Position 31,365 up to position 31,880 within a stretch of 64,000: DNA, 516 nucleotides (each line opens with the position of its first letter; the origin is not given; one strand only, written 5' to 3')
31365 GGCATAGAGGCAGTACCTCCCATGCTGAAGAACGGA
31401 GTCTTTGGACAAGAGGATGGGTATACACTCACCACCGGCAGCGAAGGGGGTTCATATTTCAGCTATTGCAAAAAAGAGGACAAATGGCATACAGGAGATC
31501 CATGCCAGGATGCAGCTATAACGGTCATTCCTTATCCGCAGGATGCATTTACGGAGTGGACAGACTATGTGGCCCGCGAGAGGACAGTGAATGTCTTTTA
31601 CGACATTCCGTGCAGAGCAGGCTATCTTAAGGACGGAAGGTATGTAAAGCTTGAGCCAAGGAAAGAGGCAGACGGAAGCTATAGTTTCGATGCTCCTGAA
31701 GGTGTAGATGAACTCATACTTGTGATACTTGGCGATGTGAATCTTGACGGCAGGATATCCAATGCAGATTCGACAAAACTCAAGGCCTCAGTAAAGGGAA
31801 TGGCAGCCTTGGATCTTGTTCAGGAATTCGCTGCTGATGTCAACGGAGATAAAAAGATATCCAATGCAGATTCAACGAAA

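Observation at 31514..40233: A conserved module of about 70 aa immediately precedes the dockerin in all three cargo proteins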

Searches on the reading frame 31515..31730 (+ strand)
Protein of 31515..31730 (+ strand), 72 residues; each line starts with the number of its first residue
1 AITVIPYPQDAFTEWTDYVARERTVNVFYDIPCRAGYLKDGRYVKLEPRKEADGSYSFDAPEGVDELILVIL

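Call 9: find_homologous_proteins(query=A2, max_evalue=0.01)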
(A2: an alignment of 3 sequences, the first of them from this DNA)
Query A2 (3 sequences): 9 candidates shared short words with the query, none scored E <= 0.01.
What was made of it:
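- Tried and rejected: A module-only search with the three window copies in the word-indexed protein database found nothing (call 9).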

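Call 27: search_protein_representatives(alignment_id=A3)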
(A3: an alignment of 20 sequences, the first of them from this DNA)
Query: 20 sequences, 68 profile positions. Proteins with E-value up to 0.001 (for the whole library): 423; up to 1e-10: 281; up to 1e-30: 0. The best 150 are listed.
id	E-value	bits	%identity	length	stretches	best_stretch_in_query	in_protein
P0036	3.3e-25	103.7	-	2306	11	25-59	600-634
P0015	5.9e-25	102.9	-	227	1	4-67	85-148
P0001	9.8e-25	102.2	-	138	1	1-67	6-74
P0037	1.2e-24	102.0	-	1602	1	2-68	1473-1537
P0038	2.9e-24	100.7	-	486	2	3-68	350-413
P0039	3.6e-24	100.4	-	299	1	2-68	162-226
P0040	3.8e-24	100.3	-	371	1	1-68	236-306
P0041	4.7e-24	100.0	-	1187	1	2-68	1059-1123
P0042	8.1e-24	99.3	-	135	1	1-68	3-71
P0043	1.5e-23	98.4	-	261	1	1-68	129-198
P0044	1.6e-23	98.3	-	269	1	4-68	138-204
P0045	2.0e-23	98.0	-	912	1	3-68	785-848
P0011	2.5e-23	97.7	-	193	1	9-67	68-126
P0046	3.2e-23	97.3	-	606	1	1-68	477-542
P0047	3.4e-23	97.3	-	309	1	4-67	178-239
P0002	4.9e-22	93.6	-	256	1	1-67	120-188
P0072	1.3e-21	92.2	-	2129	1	2-68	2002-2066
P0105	2.6e-20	88.0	-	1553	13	16-60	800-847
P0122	1.2e-19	85.9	-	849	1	2-67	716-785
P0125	1.4e-19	85.7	-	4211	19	40-66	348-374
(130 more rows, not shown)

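Call 36: search_protein_families(library=pfam, alignment_id=A6, max_evalue=0.001)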
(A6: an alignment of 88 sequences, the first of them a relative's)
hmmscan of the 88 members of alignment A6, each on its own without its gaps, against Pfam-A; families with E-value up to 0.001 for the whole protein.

A. member 1, P0038 (486 aa): 2 families
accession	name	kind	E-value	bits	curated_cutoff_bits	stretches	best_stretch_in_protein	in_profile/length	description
PF13620.12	CarboxypepD_reg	-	2.7e-06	28.1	32.3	1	80-122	36-81/82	Carboxypeptidase regulatory-like domain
PF13715.12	CarbopepD_reg_2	-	6.1e-06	26.6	32.2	1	81-125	33-77/88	CarboxypepD_reg-like domain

B. families by the number of members that match (of 88 scanned): 27 families (the first 25 are shown)
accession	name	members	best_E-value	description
PF00404.24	Dockerin_1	79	7.7e-14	Dockerin type I domain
PF00963.24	Cohesin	14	6.2e-30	Cohesin domain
PF14262.12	Cthe_2159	6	3.3e-21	Carbohydrate-binding domain-containing protein Cthe_2159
PF10633.15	NPCBM_assoc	3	1.9e-07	NPCBM-associated, NEW3 domain of alpha-galactosidase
PF13620.12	CarboxypepD_reg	3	7.1e-07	Carboxypeptidase regulatory-like domain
PF13715.12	CarbopepD_reg_2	3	6.1e-06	CarboxypepD_reg-like domain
PF13202.12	EF-hand_5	3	5.5e-05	EF hand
PF13306.12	LRR_5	2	3.7e-55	BspA type Leucine rich repeat region (6 copies)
PF02368.24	Big_2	2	1e-15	Bacterial Ig-like domain (group 2)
PF01841.26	Transglut_core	2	3.1e-11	Transglutaminase-like superfamily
PF07523.18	Big_3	2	2.8e-09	Bacterial Ig-like domain (group 3)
PF10365.15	DUF2436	1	2.3e-55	Domain of unknown function (DUF2436)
PF07675.18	Cleaved_Adhesin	1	1e-42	Cleaved Adhesin Domain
PF14903.11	WG_beta_rep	1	3.8e-25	WG containing repeat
PF07679.22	I-set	1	4.6e-12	Immunoglobulin I-set domain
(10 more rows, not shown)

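Call 37: search_protein_families(library=pfam, alignment_id=A7, max_evalue=0.001)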
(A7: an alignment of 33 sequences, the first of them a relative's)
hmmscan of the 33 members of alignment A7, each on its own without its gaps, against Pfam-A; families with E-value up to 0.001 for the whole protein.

A. member 1, P0037 (1602 aa): 2 families
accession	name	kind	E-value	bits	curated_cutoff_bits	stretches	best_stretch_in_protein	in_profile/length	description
PF09479.16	Flg_new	-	8.5e-39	131.9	27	5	1179-1245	2-65/65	Listeria-Bacteroides repeat domain (List_Bact_rpt)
PF00404.24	Dockerin_1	-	3.4e-10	40.4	22.9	1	1537-1591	1-53/57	Dockerin type I domain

B. families by the number of members that match (of 33 scanned): 35 families (the first 25 are shown)
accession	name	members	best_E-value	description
PF00404.24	Dockerin_1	31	4e-15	Dockerin type I domain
PF09479.16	Flg_new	11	8.5e-39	Listeria-Bacteroides repeat domain (List_Bact_rpt)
PF13306.12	LRR_5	5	1.6e-260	BspA type Leucine rich repeat region (6 copies)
PF14262.12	Cthe_2159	4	4.3e-47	Carbohydrate-binding domain-containing protein Cthe_2159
PF13472.12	Lipase_GDSL_2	3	8.3e-46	GDSL-like Lipase/Acylhydrolase family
PF16255.11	Lipase_GDSL_lke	3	5.2e-42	GDSL-like Lipase/Acylhydrolase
PF00657.28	Lipase_GDSL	3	2.9e-35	GDSL-like Lipase/Acylhydrolase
PF13855.12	LRR_8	3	5.4e-35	Leucine rich repeat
PF13620.12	CarboxypepD_reg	3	2.9e-11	Carboxypeptidase regulatory-like domain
PF13715.12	CarbopepD_reg_2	3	5.7e-07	CarboxypepD_reg-like domain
PF18998.6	Flg_new_2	3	7.7e-07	Divergent InlB B-repeat domain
PF01841.26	Transglut_core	2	2.7e-12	Transglutaminase-like superfamily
PF04473.18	DUF553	2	6.3e-07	Transglutaminase-like domain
PF08308.17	PEGA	2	4.6e-05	PEGA domain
PF01183.26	Glyco_hydro_25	1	5.7e-39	Glycosyl hydrolases family 25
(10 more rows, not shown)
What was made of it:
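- On Dockerin type I (for the C-terminal half): Dockerin_1 is found in 110 of 121 family members scanned (calls 36, 37).
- The cargo is too varied for one shared substrate (calls 36, 37). The same tail sits on dozens of unrelated cargo proteins (calls 36, 37). Flg_new and Flg_new_2 repeats are frequent in the cargo of dyad proteins (call 37).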

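Call 38: search_protein_families(library=pfam, alignment_id=A3, max_evalue=10)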
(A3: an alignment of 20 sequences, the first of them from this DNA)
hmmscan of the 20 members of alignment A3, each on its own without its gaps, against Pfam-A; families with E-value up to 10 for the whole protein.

A. member 1, seq(72 aa): 0 families

B. families by the number of members that match (of 20 scanned): 10 families
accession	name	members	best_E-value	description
PF00379.29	Chitin_bind_4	5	0.0019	Insect cuticle protein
PF18630.7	Peptidase_M60_C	4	0.0011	Peptidase M60 C-terminal domain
PF18914.6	DUF5666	3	0.042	Domain of unknown function (DUF5666)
PF04385.20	FAINT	1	0.028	Domain of unknown function, DUF529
PF23319.1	CobW_C_DAAF9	1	0.038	DAAF9 CobW_C-like domain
PF04234.18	CopC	1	0.055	CopC domain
PF25784.1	BigA_N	1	0.098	BigA and YdbA N-terminal beta barrel domain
PF12997.12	DUF3881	1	0.13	Domain of unknown function, E. rectale Gene description (DUF3881)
PF03718.19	Glyco_hydro_49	1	0.15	Glycosyl hydrolase family 49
PF13648.12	Lipocalin_4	1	0.16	Lipocalin-like domain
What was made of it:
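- On Pfam Flg_new_2 (PF18998): None of 20 module sequences hits it at E<=10 (call 38).
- On Carbohydrate-binding modules: No CBM Pfam hit (call 38).
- Pfam's own Flg_new_2 model does not hit any of 20 modules even at E<=10 (call 38).
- Tried and rejected: The weak sub-threshold Pfam hits of single modules (Peptidase_M60_C E=0.0011, Chitin_bind_4 E=0.0019; call 38) are treated as noise.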

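Call 39: search_solved_structures(query=A3, max_evalue=10, show_alignments=2)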
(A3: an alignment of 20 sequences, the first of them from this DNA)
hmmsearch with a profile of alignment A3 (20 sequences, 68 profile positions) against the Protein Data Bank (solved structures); distinct sequences matched with E-value up to 10: 15.
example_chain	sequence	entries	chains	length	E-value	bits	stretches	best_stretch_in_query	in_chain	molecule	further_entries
5jjw_A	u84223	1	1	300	0.057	16.4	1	13-43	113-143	Squamous cell carcinoma antigen recognized by T-cells 3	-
5ctr_A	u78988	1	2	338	0.071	16.1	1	13-43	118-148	Squamous cell carcinoma antigen recognized by T-cells 3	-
5jpz_A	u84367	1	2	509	0.15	15.1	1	13-43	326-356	Squamous cell carcinoma antigen recognized by T-cells 3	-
5ctq_A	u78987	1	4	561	0.18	14.8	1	13-43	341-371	Squamous cell carcinoma antigen recognized by T-cells 3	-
6dlf_A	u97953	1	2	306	0.18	14.8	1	19-61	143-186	Neurotrimin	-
6u7n_A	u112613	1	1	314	0.2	14.7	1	19-61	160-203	Neurotrimin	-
4asm_B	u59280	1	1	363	0.38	13.8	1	22-62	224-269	BETA-AGARASE D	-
2a02_A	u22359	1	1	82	0.38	13.8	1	12-30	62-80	Ferric-pseudobactin 358 receptor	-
2kdk_A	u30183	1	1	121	0.43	13.6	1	2-35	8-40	Aryl hydrocarbon receptor nuclear translocator-like protein 2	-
1eg0_J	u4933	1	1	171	0.75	12.8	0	12-24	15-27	PROTEIN (RIBOSOMAL PROTEIN L6)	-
1c04_B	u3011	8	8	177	0.82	12.7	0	12-24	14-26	RIBOSOMAL PROTEIN L6 | 50S RIBOSOMAL PROTEIN L6 | PROTEIN (RIBOSOMAL PROTEIN L6)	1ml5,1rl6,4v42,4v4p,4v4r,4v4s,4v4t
487d_J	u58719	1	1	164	0.82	12.7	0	12-24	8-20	50S ribosomal protein L6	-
9evs_1V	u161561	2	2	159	0.95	12.5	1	21-51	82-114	uL24m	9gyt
6xyw_Au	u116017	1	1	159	0.97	12.5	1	21-51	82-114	50S ribosomal protein L24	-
8fmw_Ad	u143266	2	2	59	1.9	11.5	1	22-42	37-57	50S ribosomal protein L32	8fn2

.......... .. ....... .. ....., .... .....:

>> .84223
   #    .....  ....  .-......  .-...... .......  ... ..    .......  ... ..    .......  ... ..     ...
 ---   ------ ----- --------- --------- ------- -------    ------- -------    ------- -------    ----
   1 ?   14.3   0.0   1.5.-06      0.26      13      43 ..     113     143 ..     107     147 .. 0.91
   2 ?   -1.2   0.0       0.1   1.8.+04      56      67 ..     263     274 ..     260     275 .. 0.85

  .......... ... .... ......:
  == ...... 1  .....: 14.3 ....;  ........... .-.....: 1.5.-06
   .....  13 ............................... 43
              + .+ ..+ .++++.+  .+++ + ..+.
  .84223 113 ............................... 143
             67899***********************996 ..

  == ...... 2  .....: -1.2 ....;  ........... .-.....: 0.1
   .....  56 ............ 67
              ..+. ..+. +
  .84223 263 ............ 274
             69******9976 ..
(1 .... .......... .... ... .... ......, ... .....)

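Call 51: search_protein_families(library=pfam, proteins=[P0105, P0036, P0125], max_evalue=0.001)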
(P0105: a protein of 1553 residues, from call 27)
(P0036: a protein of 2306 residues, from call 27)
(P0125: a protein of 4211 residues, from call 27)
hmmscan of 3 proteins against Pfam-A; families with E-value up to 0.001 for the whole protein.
P0105 (1553 aa): 6 families
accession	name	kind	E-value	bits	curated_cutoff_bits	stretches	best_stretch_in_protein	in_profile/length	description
PF18998.6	Flg_new_2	-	2.1e-86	284.4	23.6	11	1100-1173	1-68/73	Divergent InlB B-repeat domain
PF00395.25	SLH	-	4.9e-23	81.3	20.8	2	1431-1473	1-43/44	S-layer homology domain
PF04225.17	LysM_OapA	-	5.9e-10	39.6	22.3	0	222-267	39-82/85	Opacity-associated protein A LysM-like domain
PF24514.1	SpaA_4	-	3.8e-09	37.8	27.3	0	1072-1179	6-95/107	Prealbumin-like fold domain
PF13473.12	Cupredoxin_1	-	1.6e-06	28.5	27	0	471-545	14-86/104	Cupredoxin-like domain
PF17899.6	Peptidase_M61_N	-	2.4e-05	24.9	23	0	241-295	46-101/168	Peptidase M61 N-terminal domain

P0036 (2306 aa): 10 families
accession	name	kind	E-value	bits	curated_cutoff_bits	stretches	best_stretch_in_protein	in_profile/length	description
PF10342.15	Kre9_KNH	-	3.6e-40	137.1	24.6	0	872-930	1-63/94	Kre9/KNH-like N-terminal Ig-like domain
PF17957.7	Big_7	-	2.5e-25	89.4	24.1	0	1855-1927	1-68/70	Bacterial Ig domain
PF17936.7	Big_6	-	7.2e-15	55.4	27.6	0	1700-1743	34-75/83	Bacterial Ig domain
PF24893.1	DUF7743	-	9.9e-14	51.5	27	0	1596-1651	40-97/120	Domain of unknown function (DUF7743)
PF19077.6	Big_13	-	1e-13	52.1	27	0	101-162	42-101/102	Bacterial Ig-like domain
PF13750.12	Big_3_3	-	1.4e-07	31.8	27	0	1716-1843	5-140/157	Bacterial Ig-like domain (group 3)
PF19565.4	DUF6087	-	5e-07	30.4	27.1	0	996-1031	41-76/99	Family of unknown function (DUF6087)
PF00197.24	Kunitz_legume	-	5.8e-07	30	25.9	0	1714-1754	87-127/176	Trypsin and protease inhibitor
PF21471.3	Reelin_subrepeat-B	-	5.8e-07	29.8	27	0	500-524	57-81/127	Reelin subrepeat B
PF10708.14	DUF2510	-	0.00014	22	24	0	1400-1408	16-24/35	Protein of unknown function (DUF2510)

P0125 (4211 aa): 10 families
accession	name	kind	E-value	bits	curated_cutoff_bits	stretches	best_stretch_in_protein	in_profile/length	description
PF01833.30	TIG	-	5.4e-21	74.8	20.9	0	479-525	28-74/84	IPT/TIG domain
PF17963.7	Big_9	-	3.7e-20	73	23.6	2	176-283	1-89/89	Bacterial Ig domain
PF18079.6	AglB_L1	-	9.6e-18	64.5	23.6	0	2821-2855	34-68/87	Archaeal glycosylation protein B long peripheral domain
PF18040.7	BPA_C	-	2.6e-14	53.5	26.2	0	315-360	5-50/95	beta porphyranase A C-terminal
PF17803.7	Cadherin_4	-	9.4e-14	52.1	25.1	2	176-245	11-71/71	Bacterial cadherin-like domain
PF25784.1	BigA_N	-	2.3e-12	47.3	24.5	0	1584-1631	12-61/80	BigA and YdbA N-terminal beta barrel domain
PF00353.25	HemolysinCabind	-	1.5e-09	38.1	23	1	4060-4093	2-35/36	RTX calcium-binding nonapeptide repeat (4 copies)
PF17892.7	Cadherin_5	-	4.5e-08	33.3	26.5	1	176-285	2-98/98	Cadherin-like domain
PF13519.12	VWA_2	-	3.8e-07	31.1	27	1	3506-3625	1-106/107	von Willebrand factor type A domain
PF13715.12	CarbopepD_reg_2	-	2.1e-06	28.1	32.2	0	485-511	18-45/88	CarboxypepD_reg-like domain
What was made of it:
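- Pfam confirms those repeats as Flg_new_2 (call 51).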

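Call 56: predict_structure(alignment_id=A3)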
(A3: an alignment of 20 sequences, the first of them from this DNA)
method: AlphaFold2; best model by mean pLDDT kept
length: 72 residues; sequences in the alignment: 20
mean_pLDDT: 92.8   pTM: 0.77
mean pLDDT of the five models: 92.8, 92.0, 91.4, 91.0, 90.6
residues with pLDDT >= 90: 57; 70-90: 15; 50-70: 0; < 50: 0
segments of 3 or more residues with pLDDT < 50: none
pLDDT, mean of each block of 10 residues (from residue 1): 91 87 92 94 96 94 95 90
secondary structure, 60 per line:
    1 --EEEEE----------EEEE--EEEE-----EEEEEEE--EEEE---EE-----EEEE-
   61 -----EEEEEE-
elements in order: E3-7 E18-21 E24-27 E33-39 E42-45 E56-59 E66-71
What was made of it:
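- On Known X-module families (C. thermocellum type II; R. flavefaciens ScaB/CttA): The module is 65-72 aa with no helix (call 56).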

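Call 59: fold_search(model_id=the predicted structure, library=pdb)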
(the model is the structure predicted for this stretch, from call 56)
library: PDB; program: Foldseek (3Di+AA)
matches with E <= 10: 704; with E <= 0.001: 0
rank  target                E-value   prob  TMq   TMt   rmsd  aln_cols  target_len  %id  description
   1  7qfa_C                2.4e-01  0.35  0.30  0.19   7.3        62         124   18  Monoclinic crystal structure of PTG CBM21 in complex with beta-cyclodextrin (released 2022-11-02)
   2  6sws_B                3.0e-01  0.72  0.38  0.26   5.1        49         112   24  The DBB dimerization domain of B-cell adaptor for PI3K (BCAP) is required for down regulation of inflammatory signalli (released 2020-02-19)
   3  9uns_A                3.2e-01  0.30  0.32  0.06   5.7        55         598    9  Apg mutant enzyme D448N of acarbose hydrolase from human gut flora K. grimontii TD1,complex with acarbose (released 2025-09-03)
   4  9v0i                  3.4e-01  0.54  0.40  0.07   5.1        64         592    8  Apg mutant enzyme D448N of the human gut flora K. grimontii TD1 acarbose hydrolase (released 2025-09-03)
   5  2dmb_MODEL_1_A        3.4e-01  0.33  0.33  0.21   8.4        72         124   12  Solution structure of the 15th Filamin domain from human Filamin-B (released 2006-10-20)
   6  6z8l_A                3.4e-01  0.20  0.30  0.07  11.3        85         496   13  Alpha-Amylase in complex with probe fragments (released 2020-12-02)
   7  9ivz_A                3.6e-01  0.25  0.32  0.06   5.7        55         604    9  Apg mutant enzyme D448A of acarbose hydrolase from human gut flora K. grimontii TD1, complex with acarbose (released 2025-07-30)
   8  6sws_A                3.9e-01  0.66  0.38  0.26   5.2        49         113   24  The DBB dimerization domain of B-cell adaptor for PI3K (BCAP) is required for down regulation of inflammatory signalli (released 2020-02-19)
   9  7tjx_D                3.9e-01  0.54  0.39  0.09   4.9        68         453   13  Yeast ATP synthase F1 region State 1binding(a-d) with 10 mM ATP (released 2022-04-20)
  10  9izo                  3.9e-01  0.25  0.32  0.06   5.7        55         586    9  Apg mutant enzyme D336A of acarbose hydrolase from human gut flora K. grimontii TD1, complex with acarviosine (released 2025-08-06)
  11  1kbb                  3.9e-01  0.18  0.29  0.07  11.3        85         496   13  Mechanistic Analyses of Catalysis in Human Pancreatic alpha-Amylase: Detailed Kinetic and Structural Studies of Mutants  (released 2002-04-10)
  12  3blk_A                3.9e-01  0.18  0.29  0.07  11.3        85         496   13  Role of aromatic residues in starch binding (released 2008-11-25)
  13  6sws_E                4.1e-01  0.60  0.36  0.28   5.6        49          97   24  The DBB dimerization domain of B-cell adaptor for PI3K (BCAP) is required for down regulation of inflammatory signalli (released 2020-02-19)
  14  8f60_C                4.1e-01  0.25  0.30  0.23   7.4        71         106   18  anti-BTLA monoclonal antibody r23C8 in complex with BTLA (released 2023-05-24)
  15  1hny                  4.3e-01  0.16  0.30  0.07  10.9        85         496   13  The structure of human pancreatic alpha-amylase at 1.8 angstroms resolution and comparisons with related enzymes (released 1996-03-08)
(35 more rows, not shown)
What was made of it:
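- The weak top Foldseek matches are a CBM21 and sugar-enzyme C-terminal beta domains (call 59).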

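Call 73: find_homologous_proteins(query=A3, max_evalue=0.001)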
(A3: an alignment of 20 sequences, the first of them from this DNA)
Query A3 (20 sequences) (72 aa, profile of the alignment): 23 proteins with E <= 0.001 among 1751 candidates.
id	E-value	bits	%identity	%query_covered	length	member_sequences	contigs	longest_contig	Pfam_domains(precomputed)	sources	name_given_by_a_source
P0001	3.1e-24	102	43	97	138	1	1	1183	-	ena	-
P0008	5.6e-24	101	43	75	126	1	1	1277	PF00404.25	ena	-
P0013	2.0e-23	100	37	75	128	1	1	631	PF00404.25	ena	-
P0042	2.6e-23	99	51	68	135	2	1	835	PF00404.25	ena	-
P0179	8.7e-23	98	38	76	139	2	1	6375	PF00404.25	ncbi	-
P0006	1.0e-22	97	44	76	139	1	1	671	PF00404.25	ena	-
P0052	3.5e-22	96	46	75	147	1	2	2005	PF00404.25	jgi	-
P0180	2.4e-21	93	54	74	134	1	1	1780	PF00404.25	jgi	jgi:hypothetical protein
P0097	5.0e-20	89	30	93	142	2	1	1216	-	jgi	jgi:hypothetical protein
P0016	6.1e-20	88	41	75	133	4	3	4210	PF00404.25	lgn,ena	-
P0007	9.7e-18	81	32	99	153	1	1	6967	PF00404.25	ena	-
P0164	1.7e-17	81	36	76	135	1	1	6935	PF00404.25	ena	-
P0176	8.8e-17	78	39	68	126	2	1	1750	-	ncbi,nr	ncbi:MAG: hypothetical protein IKU17_06395, partial [Clostridia bacterium]|nr:hypothetical protein [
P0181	3.4e-15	73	43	65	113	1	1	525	PF00404.25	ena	-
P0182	4.4e-15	73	39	75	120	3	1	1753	PF00404.25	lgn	-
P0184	8.8e-14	69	44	94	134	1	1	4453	-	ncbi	-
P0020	2.6e-11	61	44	60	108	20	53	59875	PF00404.25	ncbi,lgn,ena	-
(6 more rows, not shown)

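Call 77: list_cluster_members(proteins=[P0122, P0179, P0184, P0020, P0002, P0037, P0072])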
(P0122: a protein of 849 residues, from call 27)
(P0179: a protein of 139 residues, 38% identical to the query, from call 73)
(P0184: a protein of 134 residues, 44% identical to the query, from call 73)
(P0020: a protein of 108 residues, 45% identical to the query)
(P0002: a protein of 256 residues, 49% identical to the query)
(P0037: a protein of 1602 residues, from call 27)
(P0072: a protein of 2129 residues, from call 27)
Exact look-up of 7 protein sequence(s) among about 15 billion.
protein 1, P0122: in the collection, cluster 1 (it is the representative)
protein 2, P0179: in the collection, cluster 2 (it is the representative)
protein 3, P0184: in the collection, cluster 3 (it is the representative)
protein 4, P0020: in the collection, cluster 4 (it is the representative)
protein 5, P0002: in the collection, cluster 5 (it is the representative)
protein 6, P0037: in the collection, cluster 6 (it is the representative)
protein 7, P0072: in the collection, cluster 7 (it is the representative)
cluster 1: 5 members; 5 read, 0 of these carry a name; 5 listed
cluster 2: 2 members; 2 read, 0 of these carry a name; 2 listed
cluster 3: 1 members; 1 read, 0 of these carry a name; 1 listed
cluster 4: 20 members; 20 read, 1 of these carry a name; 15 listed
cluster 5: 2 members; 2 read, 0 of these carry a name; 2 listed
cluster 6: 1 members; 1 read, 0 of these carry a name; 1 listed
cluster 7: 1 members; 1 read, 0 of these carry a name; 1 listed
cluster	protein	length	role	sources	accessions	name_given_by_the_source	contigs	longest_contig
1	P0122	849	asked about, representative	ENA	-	-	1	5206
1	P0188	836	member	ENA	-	-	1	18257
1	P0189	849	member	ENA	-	-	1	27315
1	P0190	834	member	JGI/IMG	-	-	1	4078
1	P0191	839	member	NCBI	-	-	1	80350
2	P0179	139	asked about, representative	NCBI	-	-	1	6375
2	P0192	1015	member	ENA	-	-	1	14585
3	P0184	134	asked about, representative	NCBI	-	-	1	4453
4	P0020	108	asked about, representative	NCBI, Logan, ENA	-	-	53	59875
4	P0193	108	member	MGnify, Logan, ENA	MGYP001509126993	FL=1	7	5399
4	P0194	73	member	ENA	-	-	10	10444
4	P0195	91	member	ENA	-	-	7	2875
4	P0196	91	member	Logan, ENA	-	-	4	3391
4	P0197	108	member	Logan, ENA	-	-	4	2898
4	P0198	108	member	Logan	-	-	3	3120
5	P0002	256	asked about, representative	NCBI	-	-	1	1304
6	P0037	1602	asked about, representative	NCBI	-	-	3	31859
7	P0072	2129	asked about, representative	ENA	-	-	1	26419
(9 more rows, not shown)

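Call 78: find_encoding_contigs(protein=P0191, flank=10000, max_places=2)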
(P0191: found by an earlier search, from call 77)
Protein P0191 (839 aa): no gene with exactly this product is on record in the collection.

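Call 79: find_encoding_contigs(protein=P0189, flank=10000, max_places=2)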
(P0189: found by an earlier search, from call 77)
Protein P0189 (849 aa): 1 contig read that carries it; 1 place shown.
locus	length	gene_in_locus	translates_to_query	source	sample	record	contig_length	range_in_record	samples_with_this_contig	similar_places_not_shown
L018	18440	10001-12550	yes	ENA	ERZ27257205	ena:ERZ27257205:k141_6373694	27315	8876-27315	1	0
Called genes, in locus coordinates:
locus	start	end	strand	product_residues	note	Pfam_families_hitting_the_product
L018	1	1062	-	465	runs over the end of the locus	PF01554:MatE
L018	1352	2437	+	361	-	PF02608:Bmp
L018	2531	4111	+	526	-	PF00005:ABC_tran, PF13304:AAA_21 (faint), PF00005:ABC_tran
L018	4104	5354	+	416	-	PF02653:BPD_transp_2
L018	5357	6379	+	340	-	PF02653:BPD_transp_2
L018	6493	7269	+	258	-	PF01048:PNP_UDP_1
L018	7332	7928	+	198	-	PF00265:TK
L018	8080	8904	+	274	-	PF01048:PNP_UDP_1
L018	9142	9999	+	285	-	PF00198:2-oxoacid_dh (faint)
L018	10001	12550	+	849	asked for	PF00404:Dockerin_1 (weak)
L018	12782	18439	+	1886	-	?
